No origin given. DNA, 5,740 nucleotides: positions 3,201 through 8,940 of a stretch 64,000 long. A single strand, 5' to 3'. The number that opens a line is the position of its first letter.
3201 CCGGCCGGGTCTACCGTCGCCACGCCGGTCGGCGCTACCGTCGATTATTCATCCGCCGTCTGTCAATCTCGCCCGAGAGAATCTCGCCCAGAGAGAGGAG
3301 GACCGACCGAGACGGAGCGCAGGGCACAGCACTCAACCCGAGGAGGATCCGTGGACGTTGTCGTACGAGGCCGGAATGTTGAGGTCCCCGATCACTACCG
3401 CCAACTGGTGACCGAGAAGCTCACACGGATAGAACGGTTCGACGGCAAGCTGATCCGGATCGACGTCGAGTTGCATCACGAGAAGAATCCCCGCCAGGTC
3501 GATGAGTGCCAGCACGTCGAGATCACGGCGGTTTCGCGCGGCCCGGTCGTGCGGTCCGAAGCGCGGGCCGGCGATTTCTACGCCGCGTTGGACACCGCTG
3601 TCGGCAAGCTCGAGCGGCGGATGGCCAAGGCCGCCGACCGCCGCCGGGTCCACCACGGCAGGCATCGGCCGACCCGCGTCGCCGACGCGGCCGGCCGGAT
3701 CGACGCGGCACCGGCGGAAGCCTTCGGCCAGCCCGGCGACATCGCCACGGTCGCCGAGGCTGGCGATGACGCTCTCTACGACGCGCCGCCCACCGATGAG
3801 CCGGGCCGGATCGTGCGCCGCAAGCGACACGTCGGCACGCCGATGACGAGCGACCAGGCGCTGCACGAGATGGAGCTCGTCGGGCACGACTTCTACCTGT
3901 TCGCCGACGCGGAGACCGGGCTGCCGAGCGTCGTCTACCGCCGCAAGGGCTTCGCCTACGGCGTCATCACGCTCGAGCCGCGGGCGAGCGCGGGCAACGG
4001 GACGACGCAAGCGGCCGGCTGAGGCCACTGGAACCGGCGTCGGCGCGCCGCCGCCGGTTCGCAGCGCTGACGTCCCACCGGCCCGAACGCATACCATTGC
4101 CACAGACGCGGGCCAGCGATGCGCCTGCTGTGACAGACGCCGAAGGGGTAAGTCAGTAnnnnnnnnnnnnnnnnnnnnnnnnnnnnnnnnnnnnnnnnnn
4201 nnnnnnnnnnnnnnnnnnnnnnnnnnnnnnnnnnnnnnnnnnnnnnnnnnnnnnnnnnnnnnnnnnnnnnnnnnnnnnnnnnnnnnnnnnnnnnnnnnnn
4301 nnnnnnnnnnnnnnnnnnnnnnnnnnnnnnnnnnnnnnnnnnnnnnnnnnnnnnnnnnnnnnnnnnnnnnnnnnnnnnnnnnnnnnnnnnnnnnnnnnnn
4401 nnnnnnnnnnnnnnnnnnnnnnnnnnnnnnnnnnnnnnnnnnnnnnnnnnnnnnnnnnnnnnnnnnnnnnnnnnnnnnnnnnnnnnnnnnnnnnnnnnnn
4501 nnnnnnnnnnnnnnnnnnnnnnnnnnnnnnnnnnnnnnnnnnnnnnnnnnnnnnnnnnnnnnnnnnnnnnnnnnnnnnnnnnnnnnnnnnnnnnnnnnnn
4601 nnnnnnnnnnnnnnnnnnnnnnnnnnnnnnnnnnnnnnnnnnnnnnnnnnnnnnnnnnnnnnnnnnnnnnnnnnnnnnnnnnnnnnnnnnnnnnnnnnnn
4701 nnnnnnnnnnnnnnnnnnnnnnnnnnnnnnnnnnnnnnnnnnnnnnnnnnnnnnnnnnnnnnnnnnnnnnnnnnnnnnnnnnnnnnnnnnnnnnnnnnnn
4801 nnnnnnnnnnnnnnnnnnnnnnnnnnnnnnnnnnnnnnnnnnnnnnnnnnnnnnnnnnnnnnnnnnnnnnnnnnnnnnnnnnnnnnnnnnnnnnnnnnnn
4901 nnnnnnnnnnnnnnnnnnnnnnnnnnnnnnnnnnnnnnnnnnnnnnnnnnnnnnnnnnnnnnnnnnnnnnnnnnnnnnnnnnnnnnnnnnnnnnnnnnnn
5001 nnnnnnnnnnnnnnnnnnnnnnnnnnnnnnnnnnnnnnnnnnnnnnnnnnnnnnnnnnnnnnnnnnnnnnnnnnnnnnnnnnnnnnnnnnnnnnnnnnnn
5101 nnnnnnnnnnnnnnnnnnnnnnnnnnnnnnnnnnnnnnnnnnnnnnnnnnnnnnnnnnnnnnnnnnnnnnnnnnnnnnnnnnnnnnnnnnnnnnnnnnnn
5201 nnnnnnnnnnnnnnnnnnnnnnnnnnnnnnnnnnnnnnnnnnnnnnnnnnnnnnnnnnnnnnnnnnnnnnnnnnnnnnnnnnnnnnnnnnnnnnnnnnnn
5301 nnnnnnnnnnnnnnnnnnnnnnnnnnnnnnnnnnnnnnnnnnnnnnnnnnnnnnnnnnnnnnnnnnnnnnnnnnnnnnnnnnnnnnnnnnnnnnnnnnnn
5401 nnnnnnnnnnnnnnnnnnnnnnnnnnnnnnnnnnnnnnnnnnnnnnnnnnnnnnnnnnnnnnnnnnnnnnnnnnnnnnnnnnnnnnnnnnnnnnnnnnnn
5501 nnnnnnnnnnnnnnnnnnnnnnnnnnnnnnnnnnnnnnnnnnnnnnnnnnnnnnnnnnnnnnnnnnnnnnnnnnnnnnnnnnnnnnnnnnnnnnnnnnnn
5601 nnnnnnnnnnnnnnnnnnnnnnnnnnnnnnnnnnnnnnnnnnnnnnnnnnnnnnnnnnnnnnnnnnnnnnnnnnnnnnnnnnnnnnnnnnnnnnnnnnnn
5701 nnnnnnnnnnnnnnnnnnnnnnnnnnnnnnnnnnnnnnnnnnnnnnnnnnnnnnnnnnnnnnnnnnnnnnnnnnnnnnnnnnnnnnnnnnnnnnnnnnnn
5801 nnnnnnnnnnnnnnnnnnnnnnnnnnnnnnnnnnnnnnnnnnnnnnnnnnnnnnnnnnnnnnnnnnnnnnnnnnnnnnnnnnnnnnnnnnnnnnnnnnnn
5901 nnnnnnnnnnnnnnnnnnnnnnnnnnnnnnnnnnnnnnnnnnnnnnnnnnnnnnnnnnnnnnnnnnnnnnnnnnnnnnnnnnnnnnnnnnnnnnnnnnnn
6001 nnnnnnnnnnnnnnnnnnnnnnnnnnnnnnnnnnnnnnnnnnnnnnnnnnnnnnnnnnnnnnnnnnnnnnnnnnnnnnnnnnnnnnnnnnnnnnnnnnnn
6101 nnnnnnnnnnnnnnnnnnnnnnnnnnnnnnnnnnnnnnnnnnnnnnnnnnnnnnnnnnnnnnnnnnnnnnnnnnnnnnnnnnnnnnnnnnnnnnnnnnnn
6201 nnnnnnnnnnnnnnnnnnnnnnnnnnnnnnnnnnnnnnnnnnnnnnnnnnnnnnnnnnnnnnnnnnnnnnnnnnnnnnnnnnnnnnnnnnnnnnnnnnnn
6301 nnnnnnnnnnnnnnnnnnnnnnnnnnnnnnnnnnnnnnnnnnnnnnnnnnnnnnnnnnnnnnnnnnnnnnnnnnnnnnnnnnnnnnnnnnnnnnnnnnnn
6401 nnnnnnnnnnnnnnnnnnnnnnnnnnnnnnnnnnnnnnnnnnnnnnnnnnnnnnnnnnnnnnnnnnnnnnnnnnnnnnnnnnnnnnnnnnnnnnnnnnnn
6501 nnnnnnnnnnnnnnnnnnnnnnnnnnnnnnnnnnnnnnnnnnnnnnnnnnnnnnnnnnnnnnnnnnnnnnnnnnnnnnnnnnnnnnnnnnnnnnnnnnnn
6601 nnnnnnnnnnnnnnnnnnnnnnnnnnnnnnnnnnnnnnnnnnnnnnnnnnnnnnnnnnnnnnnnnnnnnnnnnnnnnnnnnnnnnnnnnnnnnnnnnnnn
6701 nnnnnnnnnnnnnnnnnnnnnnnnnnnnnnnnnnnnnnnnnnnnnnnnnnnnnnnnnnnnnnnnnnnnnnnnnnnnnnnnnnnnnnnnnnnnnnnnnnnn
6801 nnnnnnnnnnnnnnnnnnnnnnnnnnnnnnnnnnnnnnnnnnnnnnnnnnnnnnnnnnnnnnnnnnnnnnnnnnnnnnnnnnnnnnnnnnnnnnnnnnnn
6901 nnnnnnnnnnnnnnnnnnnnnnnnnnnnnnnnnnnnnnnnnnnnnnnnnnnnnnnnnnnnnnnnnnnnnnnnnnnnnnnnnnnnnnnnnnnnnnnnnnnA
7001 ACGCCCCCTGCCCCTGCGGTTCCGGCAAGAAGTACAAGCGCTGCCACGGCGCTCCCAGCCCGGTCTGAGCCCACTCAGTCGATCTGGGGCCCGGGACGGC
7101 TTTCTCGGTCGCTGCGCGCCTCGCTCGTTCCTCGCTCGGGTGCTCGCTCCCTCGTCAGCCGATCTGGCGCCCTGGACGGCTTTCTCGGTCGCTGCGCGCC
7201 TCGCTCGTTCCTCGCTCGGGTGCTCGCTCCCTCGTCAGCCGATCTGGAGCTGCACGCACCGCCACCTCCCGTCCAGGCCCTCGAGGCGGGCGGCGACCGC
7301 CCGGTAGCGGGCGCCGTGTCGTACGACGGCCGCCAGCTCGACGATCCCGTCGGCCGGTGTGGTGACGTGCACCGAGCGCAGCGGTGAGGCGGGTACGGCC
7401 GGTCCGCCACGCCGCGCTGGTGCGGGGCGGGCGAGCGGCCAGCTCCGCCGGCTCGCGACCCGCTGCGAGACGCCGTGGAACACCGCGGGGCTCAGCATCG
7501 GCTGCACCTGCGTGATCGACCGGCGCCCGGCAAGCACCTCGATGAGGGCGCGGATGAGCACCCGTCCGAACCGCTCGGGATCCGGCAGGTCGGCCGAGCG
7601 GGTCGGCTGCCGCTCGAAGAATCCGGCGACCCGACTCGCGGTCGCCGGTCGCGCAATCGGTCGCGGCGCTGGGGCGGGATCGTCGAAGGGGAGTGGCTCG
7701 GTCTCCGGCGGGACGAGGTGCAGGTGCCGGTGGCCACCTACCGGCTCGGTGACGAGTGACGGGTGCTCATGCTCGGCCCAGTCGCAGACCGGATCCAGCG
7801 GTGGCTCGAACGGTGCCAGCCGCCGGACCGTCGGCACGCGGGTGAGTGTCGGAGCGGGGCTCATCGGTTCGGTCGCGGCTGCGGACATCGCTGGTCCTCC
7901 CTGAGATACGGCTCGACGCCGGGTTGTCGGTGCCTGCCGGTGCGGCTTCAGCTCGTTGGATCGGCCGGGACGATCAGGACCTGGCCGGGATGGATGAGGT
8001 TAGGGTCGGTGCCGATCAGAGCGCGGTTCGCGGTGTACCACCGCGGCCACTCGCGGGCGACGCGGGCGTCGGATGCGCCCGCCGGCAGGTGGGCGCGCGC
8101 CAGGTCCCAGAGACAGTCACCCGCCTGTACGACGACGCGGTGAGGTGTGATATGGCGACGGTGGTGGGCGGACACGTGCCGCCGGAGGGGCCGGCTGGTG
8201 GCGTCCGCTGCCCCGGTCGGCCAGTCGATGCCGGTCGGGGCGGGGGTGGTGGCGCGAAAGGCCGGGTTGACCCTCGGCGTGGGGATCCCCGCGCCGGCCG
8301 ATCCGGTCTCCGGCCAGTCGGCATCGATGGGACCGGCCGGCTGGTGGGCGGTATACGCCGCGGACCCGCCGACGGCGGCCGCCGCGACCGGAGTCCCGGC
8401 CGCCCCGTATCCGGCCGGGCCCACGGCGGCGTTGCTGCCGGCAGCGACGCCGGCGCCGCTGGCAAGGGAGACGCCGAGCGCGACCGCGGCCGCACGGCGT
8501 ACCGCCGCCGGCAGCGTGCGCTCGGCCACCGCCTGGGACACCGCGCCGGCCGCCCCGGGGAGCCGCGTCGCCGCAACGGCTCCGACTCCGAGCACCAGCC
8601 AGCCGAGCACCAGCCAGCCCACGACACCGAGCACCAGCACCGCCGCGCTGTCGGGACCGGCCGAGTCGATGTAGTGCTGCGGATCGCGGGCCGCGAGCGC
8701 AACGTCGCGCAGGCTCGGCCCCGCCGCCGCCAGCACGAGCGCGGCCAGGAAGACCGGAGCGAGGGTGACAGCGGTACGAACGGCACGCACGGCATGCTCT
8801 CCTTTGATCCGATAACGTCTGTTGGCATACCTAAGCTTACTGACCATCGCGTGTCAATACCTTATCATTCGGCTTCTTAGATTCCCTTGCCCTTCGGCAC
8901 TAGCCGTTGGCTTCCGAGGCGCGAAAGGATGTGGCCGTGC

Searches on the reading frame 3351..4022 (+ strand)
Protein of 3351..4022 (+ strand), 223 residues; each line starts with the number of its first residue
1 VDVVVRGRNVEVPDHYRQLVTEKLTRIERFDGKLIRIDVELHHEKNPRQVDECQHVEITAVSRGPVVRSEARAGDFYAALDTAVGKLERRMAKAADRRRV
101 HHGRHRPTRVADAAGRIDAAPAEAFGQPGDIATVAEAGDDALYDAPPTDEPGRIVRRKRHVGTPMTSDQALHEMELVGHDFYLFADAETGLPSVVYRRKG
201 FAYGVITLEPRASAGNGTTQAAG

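Call 59: find_encoding_contigs(protein=window:3351-4022:+, flank=10000, max_places=6)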
Protein window:3351-4022:+ (223 aa): no gene with exactly this product is on record in the collection.

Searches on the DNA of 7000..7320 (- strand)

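Call 40: search_dna_similar(query=window:7075-7247:-, collection=plasmids, mode=distant, max_evalue=0.01, max_rows=20)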
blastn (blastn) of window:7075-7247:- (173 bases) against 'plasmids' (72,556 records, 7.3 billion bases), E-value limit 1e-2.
No match.

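Call 43: search_rna_families(source=window, start=7000, end=7320, threshold=evalue, max_evalue=10)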
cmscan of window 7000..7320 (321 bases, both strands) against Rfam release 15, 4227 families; matches with E-value up to 10: 0.
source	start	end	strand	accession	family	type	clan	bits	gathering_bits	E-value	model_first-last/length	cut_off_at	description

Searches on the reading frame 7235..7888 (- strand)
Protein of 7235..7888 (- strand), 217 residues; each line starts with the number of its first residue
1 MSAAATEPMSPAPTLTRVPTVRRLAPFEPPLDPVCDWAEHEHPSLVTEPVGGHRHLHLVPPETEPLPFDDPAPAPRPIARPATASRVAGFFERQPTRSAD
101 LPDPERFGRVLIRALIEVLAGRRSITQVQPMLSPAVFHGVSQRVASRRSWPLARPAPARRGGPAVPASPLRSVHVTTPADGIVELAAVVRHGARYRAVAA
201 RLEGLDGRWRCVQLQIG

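Call 11: search_protein_families(library=pfam, proteins=[window:7235-7888:-])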
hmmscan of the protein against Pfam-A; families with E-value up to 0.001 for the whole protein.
window:7235-7888:- (217 aa): 1 family
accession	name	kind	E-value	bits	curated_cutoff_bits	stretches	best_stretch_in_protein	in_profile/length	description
PF20060.4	DUF6459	-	8.3e-29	100.5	27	1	102-217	1-105/105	Family of unknown function (DUF6459)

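Call 31: find_encoding_contigs(protein=window:7235-7888:-, flank=10000, max_places=6)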
Protein window:7235-7888:- (217 aa): 1 contig read that carries it; 1 place shown.
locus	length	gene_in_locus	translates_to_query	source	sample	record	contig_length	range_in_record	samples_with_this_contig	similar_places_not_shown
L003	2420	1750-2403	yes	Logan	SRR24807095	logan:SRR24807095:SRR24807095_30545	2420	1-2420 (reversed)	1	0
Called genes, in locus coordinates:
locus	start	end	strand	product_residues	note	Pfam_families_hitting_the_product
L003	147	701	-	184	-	-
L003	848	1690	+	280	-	-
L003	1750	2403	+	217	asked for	PF20060:DUF6459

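Call 33: find_related_loci(query=window:7235-7888:-, collection=genome_contigs, flank=10000)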
Query window:7235-7888:- (217 aa) in genome_contigs; peptide patterns used: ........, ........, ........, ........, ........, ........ (x = any residue, [..] = any of these).
423 stretches matched a pattern; 2 encode a relative of the query (tblastn E <= 1e-3); 2 distinct loci.
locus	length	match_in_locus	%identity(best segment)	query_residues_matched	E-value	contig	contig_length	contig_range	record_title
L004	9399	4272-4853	46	1-216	1e-38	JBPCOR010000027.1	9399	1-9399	MAG: Mycobacteriales bacterium isolate TH_ant_mag_161 S1Ck127_9954654_flag_1_multi_7.0000_len_9399, whole genome shotgun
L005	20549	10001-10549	42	21-217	1e-33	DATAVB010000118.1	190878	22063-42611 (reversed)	MAG TPA_asm: Mycobacteriales bacterium isolate SMAG_U5588 k141_1982814, whole genome shotgun sequence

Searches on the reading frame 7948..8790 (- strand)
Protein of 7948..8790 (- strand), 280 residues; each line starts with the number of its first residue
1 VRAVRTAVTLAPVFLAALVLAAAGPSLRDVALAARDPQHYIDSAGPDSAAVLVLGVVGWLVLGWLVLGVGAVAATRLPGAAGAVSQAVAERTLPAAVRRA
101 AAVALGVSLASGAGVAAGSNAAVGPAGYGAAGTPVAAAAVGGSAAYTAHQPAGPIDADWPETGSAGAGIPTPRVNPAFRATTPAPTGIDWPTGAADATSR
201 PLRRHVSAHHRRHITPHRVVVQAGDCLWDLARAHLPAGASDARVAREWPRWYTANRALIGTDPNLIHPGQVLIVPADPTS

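Call 53: find_encoding_contigs(protein=window:7948-8790:-, flank=10000, max_places=6)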
Protein window:7948-8790:- (280 aa): no gene with exactly this product is on record in the collection.
